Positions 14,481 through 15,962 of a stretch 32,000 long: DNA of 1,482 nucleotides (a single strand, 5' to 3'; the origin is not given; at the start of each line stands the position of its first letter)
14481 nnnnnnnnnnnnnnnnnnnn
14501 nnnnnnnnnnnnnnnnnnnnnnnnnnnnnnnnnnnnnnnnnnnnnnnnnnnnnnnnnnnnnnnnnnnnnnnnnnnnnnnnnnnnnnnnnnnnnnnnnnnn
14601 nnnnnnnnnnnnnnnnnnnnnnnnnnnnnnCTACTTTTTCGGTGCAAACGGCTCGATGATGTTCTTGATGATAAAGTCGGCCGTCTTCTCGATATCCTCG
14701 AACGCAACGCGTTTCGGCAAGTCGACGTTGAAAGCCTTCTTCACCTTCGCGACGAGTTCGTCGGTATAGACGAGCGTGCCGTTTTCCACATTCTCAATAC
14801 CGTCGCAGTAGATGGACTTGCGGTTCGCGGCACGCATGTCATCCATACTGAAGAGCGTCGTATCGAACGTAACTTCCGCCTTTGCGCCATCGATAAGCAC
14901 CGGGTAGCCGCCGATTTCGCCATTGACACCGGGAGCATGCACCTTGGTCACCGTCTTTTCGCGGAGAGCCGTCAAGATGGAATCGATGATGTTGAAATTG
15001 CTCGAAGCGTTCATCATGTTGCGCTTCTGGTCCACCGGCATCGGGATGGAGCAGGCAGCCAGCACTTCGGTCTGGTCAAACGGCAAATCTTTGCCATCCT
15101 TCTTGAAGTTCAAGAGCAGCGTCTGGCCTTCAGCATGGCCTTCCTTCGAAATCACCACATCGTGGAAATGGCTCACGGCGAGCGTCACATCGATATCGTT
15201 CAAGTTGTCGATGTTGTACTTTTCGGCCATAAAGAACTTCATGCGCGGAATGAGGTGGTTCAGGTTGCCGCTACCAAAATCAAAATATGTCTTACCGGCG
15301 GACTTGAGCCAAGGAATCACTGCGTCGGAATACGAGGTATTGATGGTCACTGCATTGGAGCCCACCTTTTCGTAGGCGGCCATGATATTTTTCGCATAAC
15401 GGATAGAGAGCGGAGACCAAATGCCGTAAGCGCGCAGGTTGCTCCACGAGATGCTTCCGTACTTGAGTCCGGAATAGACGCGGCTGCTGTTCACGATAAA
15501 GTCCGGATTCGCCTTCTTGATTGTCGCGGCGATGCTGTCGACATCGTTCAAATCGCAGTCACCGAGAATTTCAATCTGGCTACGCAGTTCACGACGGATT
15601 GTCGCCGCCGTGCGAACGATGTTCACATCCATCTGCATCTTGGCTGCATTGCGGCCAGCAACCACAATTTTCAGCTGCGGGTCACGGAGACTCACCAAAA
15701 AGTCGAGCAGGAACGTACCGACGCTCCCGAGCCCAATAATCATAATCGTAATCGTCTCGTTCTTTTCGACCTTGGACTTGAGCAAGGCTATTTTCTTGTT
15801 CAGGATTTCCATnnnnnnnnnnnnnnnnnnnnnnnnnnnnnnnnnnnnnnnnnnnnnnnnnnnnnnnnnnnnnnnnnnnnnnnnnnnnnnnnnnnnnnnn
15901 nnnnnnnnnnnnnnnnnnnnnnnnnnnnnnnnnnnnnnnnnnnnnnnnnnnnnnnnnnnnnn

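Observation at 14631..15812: Saccharopine-dehydrogenase-like enzyme as a candidate PLP-independent reductive aminase / N-alkylating enzyme for phosphonoacetaldehyde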

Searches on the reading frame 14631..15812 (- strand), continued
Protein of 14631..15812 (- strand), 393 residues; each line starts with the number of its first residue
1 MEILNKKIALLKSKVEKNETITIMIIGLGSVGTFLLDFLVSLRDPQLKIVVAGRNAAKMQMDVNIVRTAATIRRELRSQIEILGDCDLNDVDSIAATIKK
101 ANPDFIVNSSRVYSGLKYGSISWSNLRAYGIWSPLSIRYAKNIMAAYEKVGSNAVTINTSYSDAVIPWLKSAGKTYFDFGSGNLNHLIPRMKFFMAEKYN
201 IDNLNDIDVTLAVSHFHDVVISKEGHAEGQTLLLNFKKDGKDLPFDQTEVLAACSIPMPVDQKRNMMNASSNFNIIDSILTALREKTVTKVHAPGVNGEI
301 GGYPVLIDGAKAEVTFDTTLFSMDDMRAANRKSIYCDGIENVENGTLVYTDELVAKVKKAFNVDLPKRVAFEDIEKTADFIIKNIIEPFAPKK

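Call 83: search_solved_structures(query=A4, max_evalue=1, show_alignments=0)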
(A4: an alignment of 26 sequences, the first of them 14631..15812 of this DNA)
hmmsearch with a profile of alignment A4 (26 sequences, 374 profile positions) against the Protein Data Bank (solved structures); distinct sequences matched with E-value up to 1: 33.
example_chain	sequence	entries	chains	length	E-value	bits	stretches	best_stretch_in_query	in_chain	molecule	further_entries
4rl6_A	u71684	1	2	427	5.5e-06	28.8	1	6-93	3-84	Saccharopine dehydrogenase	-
8deb_A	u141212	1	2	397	6.1e-06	28.7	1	6-93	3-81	Carboxyspermidine dehydrogenase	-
7us5_A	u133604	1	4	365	6.8e-05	25.2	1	3-91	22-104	GDP-D-GLYCERO-D-MANNO-HEPTOSE 4,6-DEHYDRATASE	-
8i78_A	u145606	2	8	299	0.00021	23.6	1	1-84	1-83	Meso-diaminopimelate D-dehydrogenase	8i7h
1db3_A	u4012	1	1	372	0.00026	23.3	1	8-93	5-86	GDP-MANNOSE 4,6-DEHYDRATASE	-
4ina_A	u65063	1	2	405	0.00033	23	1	5-93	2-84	saccharopine dehydrogenase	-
8h4z_A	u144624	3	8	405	0.0013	21.1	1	1-93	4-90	Saccharopine dehydrogenase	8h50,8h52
5uzh_A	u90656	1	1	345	0.011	18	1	8-100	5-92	NafoA.00085.b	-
6q94_B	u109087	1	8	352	0.014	17.7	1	7-100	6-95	GDP-mannose 4,6 dehydratase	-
6gpj_A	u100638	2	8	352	0.014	17.7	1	7-100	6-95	GDP-mannose 4,6 dehydratase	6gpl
6gpk_A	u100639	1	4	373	0.014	17.6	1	7-100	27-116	GDP-mannose 4,6 dehydratase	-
1t2a_A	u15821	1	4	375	0.014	17.6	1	7-100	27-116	GDP-mannose 4,6 dehydratase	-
5in4_A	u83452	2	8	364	0.016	17.4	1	8-100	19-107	GDP-mannose 4,6 dehydratase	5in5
1n7g_A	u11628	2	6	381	0.023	16.9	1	8-92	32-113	GDP-D-mannose-4,6-dehydratase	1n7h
8aep_A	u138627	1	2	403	0.046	15.9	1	5-73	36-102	Acetyl-CoA synthetase-like protein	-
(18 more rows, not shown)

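Call 86: search_protein_families(library=pfam, proteins=[L011:2685-3545:-, L011:3964-5742:-, L011:5839-6447:+, L011:6453-7013:+, L011:7070-8323:-, L011:8352-10892:-, L011:10883-12070:-], max_evalue=0.0001)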
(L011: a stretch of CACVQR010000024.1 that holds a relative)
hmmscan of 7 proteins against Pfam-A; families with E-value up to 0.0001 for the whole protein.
L011:2685-3545:- (286 aa): 1 family
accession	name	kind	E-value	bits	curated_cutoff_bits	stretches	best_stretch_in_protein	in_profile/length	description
PF08757.17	CotH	-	3.8e-21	76.4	23.8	1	4-276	34-319/322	CotH kinase protein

L011:3964-5742:- (592 aa): 1 family
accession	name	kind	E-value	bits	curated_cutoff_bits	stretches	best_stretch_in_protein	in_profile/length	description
PF08757.17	CotH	-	2.4e-42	146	23.8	1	190-503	1-320/322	CotH kinase protein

L011:5839-6447:+ (202 aa): 0 families

L011:6453-7013:+ (186 aa): 2 families
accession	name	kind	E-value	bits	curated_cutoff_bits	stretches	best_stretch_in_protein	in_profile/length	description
PF00929.31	RNase_T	-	5.8e-35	121.7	24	1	5-158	2-164/164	Exonuclease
PF16473.11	Rv2179c-like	-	4.2e-06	27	27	1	4-159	3-174/177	3'-5' exoribonuclease Rv2179c-like domain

L011:7070-8323:- (417 aa): 1 family
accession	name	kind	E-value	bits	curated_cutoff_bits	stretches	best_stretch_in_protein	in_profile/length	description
PF00933.27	Glyco_hydro_3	-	3.8e-31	109.1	27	1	85-408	1-315/316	Glycosyl hydrolase family 3 N terminal domain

L011:8352-10892:- (846 aa): 3 families
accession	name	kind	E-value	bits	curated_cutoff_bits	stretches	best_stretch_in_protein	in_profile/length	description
PF01131.25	Topoisom_bac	-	3e-119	399.1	35.1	1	193-628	2-411/411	DNA topoisomerase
PF13342.12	Toprim_Crpt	-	6e-34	116.3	32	2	676-732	4-60/60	C-terminal repeat of topoisomerase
PF01751.28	Toprim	-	9.6e-08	32.5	23.1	1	39-171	1-91/96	Toprim domain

L011:10883-12070:- (395 aa): 4 families
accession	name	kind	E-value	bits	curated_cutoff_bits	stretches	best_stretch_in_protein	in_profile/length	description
PF00535.33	Glycos_transf_2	-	1.8e-20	74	23.3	1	67-186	1-116/168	Glycosyl transferase family 2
PF13641.12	Glyco_tranf_2_3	-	2.5e-16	60.9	27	1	64-297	1-228/230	Glycosyltransferase like family 2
PF13506.12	Glyco_transf_21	-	2e-11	44.1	21.7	1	121-297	2-173/174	Glycosyl transferase family 21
PF13632.12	Glyco_trans_2_3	-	6.7e-11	42.8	27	1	155-343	4-193/198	Glycosyl transferase family group 2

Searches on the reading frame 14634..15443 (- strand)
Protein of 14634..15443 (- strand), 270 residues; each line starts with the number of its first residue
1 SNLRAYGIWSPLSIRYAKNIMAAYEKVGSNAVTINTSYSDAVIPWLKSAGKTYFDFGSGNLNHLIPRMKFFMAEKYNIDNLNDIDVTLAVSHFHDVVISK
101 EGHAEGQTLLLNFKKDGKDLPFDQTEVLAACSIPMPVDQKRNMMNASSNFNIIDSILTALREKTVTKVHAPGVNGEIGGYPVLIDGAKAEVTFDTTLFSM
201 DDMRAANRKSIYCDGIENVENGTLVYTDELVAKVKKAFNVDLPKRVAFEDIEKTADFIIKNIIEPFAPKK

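Call 48: predict_structure(alignment_id=A3)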
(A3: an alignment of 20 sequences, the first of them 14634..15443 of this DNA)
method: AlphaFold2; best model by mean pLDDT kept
length: 270 residues; sequences in the alignment: 20
mean_pLDDT: 75.9   pTM: 0.73
mean pLDDT of the five models: 75.9, 75.5, 75.5, 71.9, 71.7
residues with pLDDT >= 90: 50; 70-90: 128; 50-70: 78; < 50: 14
segments of 3 or more residues with pLDDT < 50: 1-3, 100-104
pLDDT, mean of each block of 10 residues (from residue 1): 52 75 77 59 67 55 77 95 87 61 58 94 86 66 54 82 88 69 91 91 81 72 81 85 84 84 77
secondary structure, 60 per line:
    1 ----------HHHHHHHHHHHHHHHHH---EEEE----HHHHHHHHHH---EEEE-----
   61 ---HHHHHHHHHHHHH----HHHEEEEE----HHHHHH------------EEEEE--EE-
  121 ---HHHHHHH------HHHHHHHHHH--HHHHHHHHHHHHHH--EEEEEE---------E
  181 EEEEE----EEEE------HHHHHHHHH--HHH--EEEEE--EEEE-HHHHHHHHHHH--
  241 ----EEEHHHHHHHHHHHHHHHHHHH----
elements in order: H11-27 E31-34 H39-48 E52-55 H64-76 E84-88 H93-98 E111-115 H124-130 H137-146 H149-162 E165-170 E180-185 E190-193 H200-208 E216-220 E223-226 H228-238 E245-247 H248-266

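Call 51: fold_search(model_id=the predicted structure, library=pdb)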
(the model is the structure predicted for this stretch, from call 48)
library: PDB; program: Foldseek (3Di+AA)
matches with E <= 10: 166; with E <= 0.001: 0
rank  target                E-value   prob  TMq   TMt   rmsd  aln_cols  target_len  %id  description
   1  2d4a_C                2.1e-02  0.96  0.38  0.35   7.7       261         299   15  Structure of the malate dehydrogenase from Aeropyrum pernix (released 2006-11-14)
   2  7by9_C                2.6e-02  0.97  0.36  0.33   6.5       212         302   16  Malate Dehydrogenase from Geobacillus stearothermophilus (gs-MDH) complexed with Oxaloacetic Acid (OAA) and Nicotinami (released 2021-03-24)
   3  2d4a_B                2.8e-02  0.96  0.41  0.37   6.3       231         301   13  Structure of the malate dehydrogenase from Aeropyrum pernix (released 2006-11-14)
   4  9sd3_A                3.0e-02  0.96  0.36  0.32   7.9       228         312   15  Crystal structure of Methanocaldococcus infernus Malate dehydrogenase (released 2025-11-26)
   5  1uxg_A                3.3e-02  0.95  0.33  0.29   7.0       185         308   12  Large improvement in the thermal stability of a tetrameric malate dehydrogenase by single point mutations at the dimer (released 2004-08-26)
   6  1guz_B                4.6e-02  0.77  0.34  0.32   8.6       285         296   10  Structural Basis for Thermophilic Protein Stability: Structures of Thermophilic and Mesophilic Malate Dehydrogenases (released 2002-02-21)
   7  1uxi_A                5.4e-02  0.91  0.33  0.30   7.0       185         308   12  Large improvement in the thermal stability of a tetrameric malate dehydrogenase by single point mutations at the dimer (released 2004-08-26)
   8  9sc9_B                5.7e-02  0.84  0.35  0.32   8.5       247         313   14  Crystal structure of Methanocaldococcus jannaschii Malate dehydrogenase C7GP mutant (released 2025-11-26)
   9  2d4a_A                6.0e-02  0.90  0.39  0.36   7.4       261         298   16  Structure of the malate dehydrogenase from Aeropyrum pernix (released 2006-11-14)
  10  4plv_D                6.0e-02  0.89  0.40  0.37   7.0       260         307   15  Crystal structure of ancestral apicomplexan malate dehydrogenase with lactate. (released 2014-07-02)
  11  4plh_B                6.0e-02  0.85  0.39  0.35   7.3       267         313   16  Crystal structure of ancestral apicomplexan malate dehydrogenase with oxamate. (released 2014-07-02)
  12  7br4                  6.3e-02  0.75  0.38  0.24  11.5       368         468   11  Structure of deletion mutant of alpha-glucuronidase (TM0752) from Thermotoga maritima (released 2021-03-31)
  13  1sow_A                6.7e-02  0.91  0.35  0.30   6.6       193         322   14  T. gondii bradyzoite-specific LDH (LDH2) in complex with NAD and oxalate (released 2005-03-15)
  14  9sc9_D                7.1e-02  0.84  0.29  0.27   8.0       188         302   13  Crystal structure of Methanocaldococcus jannaschii Malate dehydrogenase C7GP mutant (released 2025-11-26)
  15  4plh_A                7.5e-02  0.75  0.32  0.29   9.3       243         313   16  Crystal structure of ancestral apicomplexan malate dehydrogenase with oxamate. (released 2014-07-02)
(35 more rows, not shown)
